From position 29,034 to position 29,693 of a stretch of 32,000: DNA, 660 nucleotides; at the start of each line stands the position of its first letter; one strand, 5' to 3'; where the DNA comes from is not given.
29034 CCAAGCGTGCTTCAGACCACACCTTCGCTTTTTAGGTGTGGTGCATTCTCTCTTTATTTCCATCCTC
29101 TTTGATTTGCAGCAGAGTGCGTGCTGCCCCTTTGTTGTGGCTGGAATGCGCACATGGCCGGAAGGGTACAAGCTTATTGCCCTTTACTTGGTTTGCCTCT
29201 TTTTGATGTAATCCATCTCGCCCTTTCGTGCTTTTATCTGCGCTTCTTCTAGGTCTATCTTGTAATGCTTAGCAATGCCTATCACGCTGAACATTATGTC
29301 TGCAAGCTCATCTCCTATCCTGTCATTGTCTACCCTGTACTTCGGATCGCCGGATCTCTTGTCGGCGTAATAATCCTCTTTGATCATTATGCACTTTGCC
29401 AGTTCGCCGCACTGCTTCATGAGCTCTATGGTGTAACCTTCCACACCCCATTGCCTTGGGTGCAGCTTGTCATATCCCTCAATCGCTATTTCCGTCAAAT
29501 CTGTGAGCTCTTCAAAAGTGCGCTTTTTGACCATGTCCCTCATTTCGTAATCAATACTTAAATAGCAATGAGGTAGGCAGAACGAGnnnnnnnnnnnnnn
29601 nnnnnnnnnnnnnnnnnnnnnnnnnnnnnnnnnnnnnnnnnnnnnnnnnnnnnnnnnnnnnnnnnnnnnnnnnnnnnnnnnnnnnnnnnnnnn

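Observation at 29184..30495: Candidate new three-gene module: RHH-like protein, internally duplicated unknown, MazG pyrophosphohydrolase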

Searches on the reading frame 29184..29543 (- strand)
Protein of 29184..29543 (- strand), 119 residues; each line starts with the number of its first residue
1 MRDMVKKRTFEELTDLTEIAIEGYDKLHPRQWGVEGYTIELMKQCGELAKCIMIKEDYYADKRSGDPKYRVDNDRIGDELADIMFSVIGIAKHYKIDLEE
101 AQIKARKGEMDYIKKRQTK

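Call 3: search_protein_families(library=pfam, proteins=[window:29184-29543:-], max_evalue=1)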
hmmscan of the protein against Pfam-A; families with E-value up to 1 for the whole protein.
window:29184-29543:- (119 aa): 3 families
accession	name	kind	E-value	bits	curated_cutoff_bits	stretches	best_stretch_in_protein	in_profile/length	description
PF03819.22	MazG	-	0.0017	19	22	1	40-101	9-58/74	MazG nucleotide pyrophosphohydrolase domain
PF12643.12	MazG-like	-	0.011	16.4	27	1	66-110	28-68/85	MazG-like family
PF01503.22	PRA-PH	-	0.019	15.8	21.3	1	54-100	38-77/86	Phosphoribosyl-ATP pyrophosphohydrolase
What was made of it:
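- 29184..29543 (-): MazG-like all-alpha NTP pyrophosphohydrolase homologue of the 'KQ' clade. The probable true start is ATG at 29534, giving 116 aa. Pfam MazG E=1.7e-3, below the cut-off (call 3).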

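Call 4: search_protein_families(library=ncbifam, proteins=[window:29184-29543:-], max_evalue=1)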
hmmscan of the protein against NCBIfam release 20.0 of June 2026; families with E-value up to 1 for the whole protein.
window:29184-29543:- (119 aa): 3 families
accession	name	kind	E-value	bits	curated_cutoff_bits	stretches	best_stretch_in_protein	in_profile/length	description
NF007113.1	PRK09562.1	equivalog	0.0009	19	208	1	71-106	177-212/251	nucleoside triphosphate pyrophosphohydrolase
TIGR00444.1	mazG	subfamily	0.0011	18.7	148.3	1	73-106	178-211/248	MazG family protein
NF052436.1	YabN_Meth_PPase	exception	0.0045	16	525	1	72-105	414-447/486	bifunctional methyltransferase/pyrophosphohydrolase YabN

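Call 5: search_protein_families(library=phrogs, proteins=[window:29184-29543:-], max_evalue=1)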
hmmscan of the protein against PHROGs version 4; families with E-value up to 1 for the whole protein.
window:29184-29543:- (119 aa): 4 families
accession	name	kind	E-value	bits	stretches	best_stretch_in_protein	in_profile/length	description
phrog_18999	-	unknown function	0.0025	19.1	1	20-58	18-56/79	-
phrog_715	-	other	0.0051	18.1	1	39-110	33-108/123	MazG-like pyrophosphatase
phrog_3301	-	other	0.038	14.9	1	73-103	121-151/169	pyrophosphatase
phrog_37930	-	unknown function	0.1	13.5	1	8-40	11-43/52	-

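Call 6: search_protein_families(library=padloc, proteins=[window:29184-29543:-], max_evalue=1)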
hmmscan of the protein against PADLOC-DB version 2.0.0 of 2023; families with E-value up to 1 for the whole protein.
window:29184-29543:- (119 aa): 0 families

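Call 7: search_solved_structures(query=window:29184-29543:-, max_evalue=10, show_alignments=2)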
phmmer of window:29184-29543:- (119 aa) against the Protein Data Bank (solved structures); distinct sequences matched with E-value up to 10: 17.
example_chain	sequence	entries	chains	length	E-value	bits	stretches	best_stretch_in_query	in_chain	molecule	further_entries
5ie9_A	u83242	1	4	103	0.048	17.1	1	40-102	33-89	Nucleotide pyrophosphohydrolase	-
2oie_A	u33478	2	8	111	0.052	17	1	37-104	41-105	RS21-C6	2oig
8aaj_B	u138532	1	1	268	0.08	16.4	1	12-95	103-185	RPA32 subunit of the hetero-oligomeric complex involved in homologous recombination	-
8oej_B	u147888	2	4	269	0.081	16.4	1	12-95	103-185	RPA32 subunit of the hetero-oligomeric complex involved in homologous recombination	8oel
9f26_C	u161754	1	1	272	0.081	16.3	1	12-95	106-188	RPA32 subunit of the hetero-oligomeric complex involved in homologous recombination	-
2a3q_A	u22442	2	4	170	0.11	15.9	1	38-104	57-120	hypothetical protein | Protein RS21-C6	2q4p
6sqw_A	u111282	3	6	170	0.11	15.9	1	38-104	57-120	dCTP pyrophosphatase 1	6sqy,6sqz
8aas_B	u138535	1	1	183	0.12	15.8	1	12-90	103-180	RPA32 subunit of the hetero-oligomeric complex involved in homologous recombination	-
8c5y_B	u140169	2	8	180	0.13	15.6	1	12-90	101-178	RPA32 subunit of the hetero-oligomeric complex involved in homologous recombination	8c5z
2gta_A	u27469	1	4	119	0.33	14.4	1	43-104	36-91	Hypothetical protein ypjD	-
7mu5_A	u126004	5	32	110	0.42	14.1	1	37-103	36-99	dCTP pyrophosphatase 1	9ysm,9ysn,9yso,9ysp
1vmg_A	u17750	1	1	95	0.43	14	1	74-104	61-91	Hypothetical protein SSO3215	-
3cra_A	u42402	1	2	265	0.49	13.8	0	71-106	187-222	Protein mazG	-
3crc_A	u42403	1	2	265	0.5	13.8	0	71-106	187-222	Protein mazG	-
7zhc_A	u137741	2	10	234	0.58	13.6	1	12-68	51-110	N-acetyltransferase domain-containing protein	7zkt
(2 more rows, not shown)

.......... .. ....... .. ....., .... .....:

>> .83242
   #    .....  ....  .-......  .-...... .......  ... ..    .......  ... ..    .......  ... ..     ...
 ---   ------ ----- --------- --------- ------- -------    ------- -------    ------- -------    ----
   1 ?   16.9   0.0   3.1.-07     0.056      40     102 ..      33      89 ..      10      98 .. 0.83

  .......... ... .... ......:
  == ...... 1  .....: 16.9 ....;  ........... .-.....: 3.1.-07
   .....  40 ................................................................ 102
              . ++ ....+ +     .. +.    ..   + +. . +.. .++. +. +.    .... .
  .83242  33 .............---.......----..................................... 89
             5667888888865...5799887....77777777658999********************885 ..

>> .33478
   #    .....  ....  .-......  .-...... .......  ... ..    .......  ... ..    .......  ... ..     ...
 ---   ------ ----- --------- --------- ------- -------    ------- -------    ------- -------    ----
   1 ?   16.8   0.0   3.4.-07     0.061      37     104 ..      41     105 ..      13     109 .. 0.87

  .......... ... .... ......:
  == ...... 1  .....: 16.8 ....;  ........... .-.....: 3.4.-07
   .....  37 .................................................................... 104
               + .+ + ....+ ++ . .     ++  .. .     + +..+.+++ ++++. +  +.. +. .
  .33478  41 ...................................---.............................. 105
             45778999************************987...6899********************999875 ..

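Call 10: find_homologous_proteins(query=window:29184-29543:-, max_evalue=0.01)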
Query window:29184-29543:- (119 aa): 8 proteins with E <= 0.01 among 18 candidates.
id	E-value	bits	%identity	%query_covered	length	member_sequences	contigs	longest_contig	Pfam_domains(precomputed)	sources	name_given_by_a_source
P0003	5.5e-73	260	100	100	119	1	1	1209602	-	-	-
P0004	6.4e-54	199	79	96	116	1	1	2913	-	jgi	jgi:NTP pyrophosphatase (non-canonical NTP hydrolase)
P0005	1.5e-26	111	52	93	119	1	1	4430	-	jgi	jgi:NTP pyrophosphatase (non-canonical NTP hydrolase)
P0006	7.0e-25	105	50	92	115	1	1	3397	-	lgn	-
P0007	9.9e-24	102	47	91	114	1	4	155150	-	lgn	-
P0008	3.3e-20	90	48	81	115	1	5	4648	-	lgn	-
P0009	6.4e-19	86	51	76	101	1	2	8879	-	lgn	-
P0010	1.3e-18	85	49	85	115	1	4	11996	-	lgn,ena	-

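Call 13: find_encoding_contigs(protein=P0005, flank=10000)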
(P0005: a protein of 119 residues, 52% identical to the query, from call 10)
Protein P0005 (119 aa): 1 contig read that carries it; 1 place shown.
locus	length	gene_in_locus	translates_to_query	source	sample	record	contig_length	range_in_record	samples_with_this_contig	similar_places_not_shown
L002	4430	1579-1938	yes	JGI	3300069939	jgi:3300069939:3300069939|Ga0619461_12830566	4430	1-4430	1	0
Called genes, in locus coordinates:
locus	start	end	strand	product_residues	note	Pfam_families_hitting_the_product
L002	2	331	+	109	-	?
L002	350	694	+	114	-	PF00986:DNA_gyraseB_C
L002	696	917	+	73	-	-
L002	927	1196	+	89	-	-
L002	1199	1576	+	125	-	PF01050:MannoseP_isomer (faint), PF07883:Cupin_2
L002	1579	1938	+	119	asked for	-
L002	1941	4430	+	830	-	?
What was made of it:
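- The closest non-orthologous MazG-like gene (L002, 52% identity) sits in a tight co-directional array of small genes, which is virus- or plasmid-like (call 13).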

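Call 14: find_encoding_contigs(protein=P0007, flank=10000)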
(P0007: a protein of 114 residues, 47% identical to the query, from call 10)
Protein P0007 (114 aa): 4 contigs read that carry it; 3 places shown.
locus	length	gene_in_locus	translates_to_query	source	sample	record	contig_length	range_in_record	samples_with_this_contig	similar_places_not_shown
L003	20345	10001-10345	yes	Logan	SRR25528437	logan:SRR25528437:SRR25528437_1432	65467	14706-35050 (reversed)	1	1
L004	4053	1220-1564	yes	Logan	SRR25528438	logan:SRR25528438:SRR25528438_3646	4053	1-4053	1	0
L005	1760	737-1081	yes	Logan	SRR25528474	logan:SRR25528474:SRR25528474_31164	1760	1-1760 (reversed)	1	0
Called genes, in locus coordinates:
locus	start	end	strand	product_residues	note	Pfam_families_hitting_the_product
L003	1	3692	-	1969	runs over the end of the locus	PF13385:Laminin_G_3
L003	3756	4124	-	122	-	-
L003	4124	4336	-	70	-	-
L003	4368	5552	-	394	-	PF01926:MMR_HSR1, PF02421:FeoB_N (faint), PF08438:YGR210-like_G4, PF02824:TGS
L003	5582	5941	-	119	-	-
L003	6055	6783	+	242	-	PF01978:TrmB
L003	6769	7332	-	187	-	PF13207:AAA_17, PF13238:AAA_18 (weak)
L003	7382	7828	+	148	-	-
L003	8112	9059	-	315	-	PF10017:Methyltransf_33, PF13847:Methyltransf_31 (weak)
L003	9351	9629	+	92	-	-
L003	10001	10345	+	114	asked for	-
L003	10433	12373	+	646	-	-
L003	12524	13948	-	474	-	PF13522:GATase_6, PF13537:GATase_7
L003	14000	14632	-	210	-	PF01694:Rhomboid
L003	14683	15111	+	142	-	-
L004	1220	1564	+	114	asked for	-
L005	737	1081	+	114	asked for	-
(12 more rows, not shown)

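Call 25: find_encoding_contigs(protein=P0006, flank=10000)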
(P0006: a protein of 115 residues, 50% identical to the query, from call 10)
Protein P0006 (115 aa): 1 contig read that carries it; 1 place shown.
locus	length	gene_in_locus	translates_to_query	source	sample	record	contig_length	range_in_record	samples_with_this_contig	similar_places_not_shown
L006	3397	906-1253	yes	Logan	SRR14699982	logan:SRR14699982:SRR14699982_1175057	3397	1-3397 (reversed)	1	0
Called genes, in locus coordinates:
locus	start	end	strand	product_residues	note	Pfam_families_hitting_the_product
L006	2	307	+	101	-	?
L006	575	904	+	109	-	-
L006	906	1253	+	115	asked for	-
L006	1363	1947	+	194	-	PF01976:DUF116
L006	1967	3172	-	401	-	PF14528:LAGLIDADG_3 (weak)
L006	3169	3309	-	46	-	-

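Call 26: find_encoding_contigs(protein=P0010, flank=10000)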
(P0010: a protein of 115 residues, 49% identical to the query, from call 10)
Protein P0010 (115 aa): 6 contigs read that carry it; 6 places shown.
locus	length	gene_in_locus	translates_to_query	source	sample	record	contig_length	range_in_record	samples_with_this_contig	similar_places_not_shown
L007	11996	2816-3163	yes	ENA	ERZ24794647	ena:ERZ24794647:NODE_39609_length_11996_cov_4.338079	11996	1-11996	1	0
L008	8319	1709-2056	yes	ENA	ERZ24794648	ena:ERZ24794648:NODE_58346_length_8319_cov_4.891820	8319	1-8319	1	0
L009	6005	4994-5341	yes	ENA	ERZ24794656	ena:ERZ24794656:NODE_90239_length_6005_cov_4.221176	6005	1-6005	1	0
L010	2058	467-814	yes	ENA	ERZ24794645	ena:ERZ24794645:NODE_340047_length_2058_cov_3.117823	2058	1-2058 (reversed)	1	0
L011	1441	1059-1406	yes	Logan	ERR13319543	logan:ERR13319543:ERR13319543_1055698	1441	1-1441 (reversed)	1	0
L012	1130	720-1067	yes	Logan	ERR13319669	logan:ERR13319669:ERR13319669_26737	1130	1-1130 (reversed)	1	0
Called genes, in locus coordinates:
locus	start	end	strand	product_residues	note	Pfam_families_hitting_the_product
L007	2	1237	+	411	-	?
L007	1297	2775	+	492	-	PF00171:Aldedh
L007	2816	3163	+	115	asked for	-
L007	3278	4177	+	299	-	PF01261:AP_endonuc_2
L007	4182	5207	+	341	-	PF01408:GFO_IDH_MocA, PF02894:GFO_IDH_MocA_C, PF22725:GFO_IDH_MocA_C3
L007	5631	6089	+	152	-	PF02580:Tyr_Deacylase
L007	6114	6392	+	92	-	-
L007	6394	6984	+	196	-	-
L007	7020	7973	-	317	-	PF00892:EamA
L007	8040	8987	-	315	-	PF03320:FBPase_glpX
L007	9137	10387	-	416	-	PF00083:Sugar_tr (faint), PF07690:MFS_1, PF11700:ATG22, PF12832:MFS_1_like, PF07690:MFS_1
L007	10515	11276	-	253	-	PF02645:DegV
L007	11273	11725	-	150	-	-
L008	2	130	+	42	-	?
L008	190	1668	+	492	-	PF00171:Aldedh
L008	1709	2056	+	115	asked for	-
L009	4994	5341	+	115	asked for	-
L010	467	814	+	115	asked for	-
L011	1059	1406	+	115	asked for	-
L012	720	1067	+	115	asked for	-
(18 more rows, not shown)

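Call 27: find_encoding_contigs(protein=P0009, flank=10000)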
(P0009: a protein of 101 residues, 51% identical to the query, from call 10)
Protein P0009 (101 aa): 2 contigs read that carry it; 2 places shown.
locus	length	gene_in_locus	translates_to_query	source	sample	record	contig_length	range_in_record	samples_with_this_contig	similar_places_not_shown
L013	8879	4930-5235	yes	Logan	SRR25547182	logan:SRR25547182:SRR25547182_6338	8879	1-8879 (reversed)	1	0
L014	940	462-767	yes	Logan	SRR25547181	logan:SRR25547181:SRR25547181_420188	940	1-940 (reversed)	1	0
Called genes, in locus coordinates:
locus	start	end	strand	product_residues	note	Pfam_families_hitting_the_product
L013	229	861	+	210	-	PF11716:MDMPI_N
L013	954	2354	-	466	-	PF00282:Pyridoxal_deC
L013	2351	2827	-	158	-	PF07883:Cupin_2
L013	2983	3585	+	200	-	PF00702:Hydrolase, PF13419:HAD_2 (weak), PF13242:Hydrolase_like (weak)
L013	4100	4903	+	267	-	PF00398:RrnaAD (weak), PF05401:NodS, PF13489:Methyltransf_23, PF08241:Methyltransf_11, PF08242:Methyltransf_12, PF13649:Methyltransf_25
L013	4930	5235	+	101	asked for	-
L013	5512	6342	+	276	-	PF05721:PhyH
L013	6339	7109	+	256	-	-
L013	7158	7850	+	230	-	PF13302:Acetyltransf_3, PF13523:Acetyltransf_8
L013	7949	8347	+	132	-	PF00903:Glyoxalase, PF13669:Glyoxalase_4, PF18029:Glyoxalase_6 (weak)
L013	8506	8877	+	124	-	?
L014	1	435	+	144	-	?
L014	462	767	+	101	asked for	-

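Call 28: find_encoding_contigs(protein=P0008, flank=10000)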
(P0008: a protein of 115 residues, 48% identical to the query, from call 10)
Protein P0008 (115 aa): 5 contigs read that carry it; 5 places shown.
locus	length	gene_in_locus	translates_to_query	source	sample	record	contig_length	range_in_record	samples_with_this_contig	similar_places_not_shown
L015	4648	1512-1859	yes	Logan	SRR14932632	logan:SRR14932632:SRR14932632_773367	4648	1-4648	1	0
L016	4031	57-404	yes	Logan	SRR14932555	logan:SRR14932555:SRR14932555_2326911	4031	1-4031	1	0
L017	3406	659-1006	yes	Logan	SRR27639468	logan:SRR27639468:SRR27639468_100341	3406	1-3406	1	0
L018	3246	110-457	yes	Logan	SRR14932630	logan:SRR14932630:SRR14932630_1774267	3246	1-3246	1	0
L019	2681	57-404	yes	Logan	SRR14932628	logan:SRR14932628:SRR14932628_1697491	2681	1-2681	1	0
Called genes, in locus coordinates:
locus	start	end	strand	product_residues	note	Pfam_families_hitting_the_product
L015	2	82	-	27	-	?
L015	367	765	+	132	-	PF00293:NUDIX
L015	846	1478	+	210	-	PF10026:DUF2268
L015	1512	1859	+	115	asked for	-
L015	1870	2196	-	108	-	PF13376:OmdA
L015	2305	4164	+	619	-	PF00149:Metallophos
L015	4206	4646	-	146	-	?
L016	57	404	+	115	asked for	-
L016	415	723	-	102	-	PF13376:OmdA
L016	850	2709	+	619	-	PF00149:Metallophos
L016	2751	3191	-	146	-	-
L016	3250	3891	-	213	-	PF00027:cNMP_binding, PF13545:HTH_Crp_2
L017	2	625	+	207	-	?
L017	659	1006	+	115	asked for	-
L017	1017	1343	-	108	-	PF13376:OmdA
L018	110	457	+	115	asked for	-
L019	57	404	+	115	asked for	-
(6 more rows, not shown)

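Call 45: search_solved_structures(query=A3, max_evalue=1, show_alignments=4)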
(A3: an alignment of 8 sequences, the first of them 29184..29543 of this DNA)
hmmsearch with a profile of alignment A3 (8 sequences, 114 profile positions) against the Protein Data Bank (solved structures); distinct sequences matched with E-value up to 1: 8.
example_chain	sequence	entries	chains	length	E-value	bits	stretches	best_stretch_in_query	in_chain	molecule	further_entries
5ie9_A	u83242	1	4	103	1.3e-06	31.4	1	30-99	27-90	Nucleotide pyrophosphohydrolase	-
2gta_A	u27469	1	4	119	0.0006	22.9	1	32-101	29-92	Hypothetical protein ypjD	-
1vmg_A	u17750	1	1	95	0.0021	21.2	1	69-100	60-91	Hypothetical protein SSO3215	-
2q73_A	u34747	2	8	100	0.019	18.1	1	31-99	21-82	Hypothetical protein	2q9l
2q5z_A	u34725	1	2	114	0.08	16.1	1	31-98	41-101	Hypothetical protein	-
6klt_C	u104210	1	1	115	0.33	14.1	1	4-48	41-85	Troponin I, cardiac muscle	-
6klu_C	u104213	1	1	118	0.35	14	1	4-48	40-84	Troponin I, cardiac muscle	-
7rps_A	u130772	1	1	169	0.36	14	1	69-110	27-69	Fibronectin-binding lipoprotein FbpB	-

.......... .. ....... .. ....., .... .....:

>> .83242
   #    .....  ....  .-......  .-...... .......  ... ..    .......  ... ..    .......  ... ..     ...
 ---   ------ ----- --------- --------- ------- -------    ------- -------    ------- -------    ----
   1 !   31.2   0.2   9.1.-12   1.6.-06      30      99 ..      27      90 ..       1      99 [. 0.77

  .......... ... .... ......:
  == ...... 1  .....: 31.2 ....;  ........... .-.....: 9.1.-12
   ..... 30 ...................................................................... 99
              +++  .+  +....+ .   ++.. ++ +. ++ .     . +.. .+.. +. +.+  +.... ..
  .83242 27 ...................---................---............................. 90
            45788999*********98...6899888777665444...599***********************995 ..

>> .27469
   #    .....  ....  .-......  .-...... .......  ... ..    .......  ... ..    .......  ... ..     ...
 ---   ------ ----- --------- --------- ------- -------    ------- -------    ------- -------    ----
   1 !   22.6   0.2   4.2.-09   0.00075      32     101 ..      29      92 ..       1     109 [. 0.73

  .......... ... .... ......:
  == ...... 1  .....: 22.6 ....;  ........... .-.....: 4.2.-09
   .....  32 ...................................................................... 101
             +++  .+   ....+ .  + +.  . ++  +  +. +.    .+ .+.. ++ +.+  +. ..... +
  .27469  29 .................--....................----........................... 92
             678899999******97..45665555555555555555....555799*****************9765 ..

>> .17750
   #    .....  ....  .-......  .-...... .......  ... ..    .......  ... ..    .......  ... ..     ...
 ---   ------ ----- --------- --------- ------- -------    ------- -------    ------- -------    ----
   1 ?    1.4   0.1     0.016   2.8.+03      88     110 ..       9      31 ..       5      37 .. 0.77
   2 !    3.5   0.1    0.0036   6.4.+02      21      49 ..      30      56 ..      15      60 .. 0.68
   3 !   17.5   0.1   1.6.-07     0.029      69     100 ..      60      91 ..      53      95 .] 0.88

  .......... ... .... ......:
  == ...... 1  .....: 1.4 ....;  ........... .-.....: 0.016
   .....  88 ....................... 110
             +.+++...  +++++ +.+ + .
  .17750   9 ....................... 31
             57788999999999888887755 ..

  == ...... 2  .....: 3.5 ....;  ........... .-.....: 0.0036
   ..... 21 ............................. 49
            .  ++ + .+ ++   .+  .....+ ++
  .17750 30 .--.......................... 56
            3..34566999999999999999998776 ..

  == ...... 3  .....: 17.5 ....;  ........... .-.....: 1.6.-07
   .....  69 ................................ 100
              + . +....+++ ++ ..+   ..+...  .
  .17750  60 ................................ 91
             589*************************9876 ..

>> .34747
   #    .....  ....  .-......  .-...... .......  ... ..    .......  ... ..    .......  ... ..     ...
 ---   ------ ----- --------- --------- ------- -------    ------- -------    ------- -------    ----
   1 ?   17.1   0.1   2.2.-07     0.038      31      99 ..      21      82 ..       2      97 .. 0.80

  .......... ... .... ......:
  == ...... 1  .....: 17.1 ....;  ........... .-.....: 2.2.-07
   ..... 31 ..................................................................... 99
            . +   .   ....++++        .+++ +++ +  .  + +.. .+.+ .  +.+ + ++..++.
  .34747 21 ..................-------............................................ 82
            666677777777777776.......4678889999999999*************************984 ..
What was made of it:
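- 29184..29543 (-): The family profile hits PDB 5ie9 at 1.3e-6 and 2gta at 6e-4 (call 45).
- On All-alpha NTP pyrophosphohydrolase (MazG/YpjD) superfamily: the 119-aa protein: A profile of 8 members hits PDB 5ie9 at E=1.3e-6, 2gta at 6e-4 and 1vmg at 2e-3 (call 45).
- Closest known: Small single-domain MazG/YpjD-type all-alpha NTP pyrophosphohydrolases. Same: Profile-level sequence similarity across the two core helices (call 45).
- Checked: A profile of 8 family members hits PDB 5ie9 (nucleotide pyrophosphohydrolase) at E=1.3e-6 and YpjD (2gta) at 6e-4 (call 45).
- The MazG family profile hits PDB 5ie9 and 2gta (call 45).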

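Call 46: search_protein_families(library=pfam, alignment_id=A3, max_evalue=0.1)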
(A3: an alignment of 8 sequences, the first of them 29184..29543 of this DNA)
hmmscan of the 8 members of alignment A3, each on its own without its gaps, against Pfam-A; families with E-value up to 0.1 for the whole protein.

A. member 1, window:29184-29543:- (119 aa): 3 families
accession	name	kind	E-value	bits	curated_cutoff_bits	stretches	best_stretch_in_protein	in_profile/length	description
PF03819.22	MazG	-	0.0017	19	22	1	40-101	9-58/74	MazG nucleotide pyrophosphohydrolase domain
PF12643.12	MazG-like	-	0.011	16.4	27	1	66-110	28-68/85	MazG-like family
PF01503.22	PRA-PH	-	0.019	15.8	21.3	1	54-100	38-77/86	Phosphoribosyl-ATP pyrophosphohydrolase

B. families by the number of members that match (of 8 scanned): 7 families
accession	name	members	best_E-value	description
PF12643.12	MazG-like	6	0.003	MazG-like family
PF03819.22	MazG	5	0.00055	MazG nucleotide pyrophosphohydrolase domain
PF01503.22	PRA-PH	4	0.0093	Phosphoribosyl-ATP pyrophosphohydrolase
PF16274.10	Qua1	2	0.028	Qua1 domain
PF16702.10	DUF5063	1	0.0087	Domain of unknown function (DUF5063)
PF22746.1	SHOCT-like_DUF2089-C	1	0.027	SHOCT-like domain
PF13535.11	ATP-grasp_4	1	0.033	ATP-grasp domain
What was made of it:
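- On All-alpha NTP pyrophosphohydrolase (MazG/YpjD) superfamily: the 119-aa protein: Between 4 and 6 of the 8 members give weak hits to the MazG, MazG-like and PRA-PH models (call 46).
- Closest known: Small single-domain MazG/YpjD-type all-alpha NTP pyrophosphohydrolases. Different: It scores below the gathering thresholds of Pfam MazG, MazG-like and PRA-PH (calls 3, 46).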

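Call 53: find_related_loci(query=A3, collection=viral_contigs, flank=10000)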
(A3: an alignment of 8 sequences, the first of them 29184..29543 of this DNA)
Query A3 (119 aa) in viral_contigs; peptide patterns used: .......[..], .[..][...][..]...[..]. (x = any residue, [..] = any of these).
102 stretches matched a pattern, but none encodes a relative of the query by tblastn (E <= 1e-3).
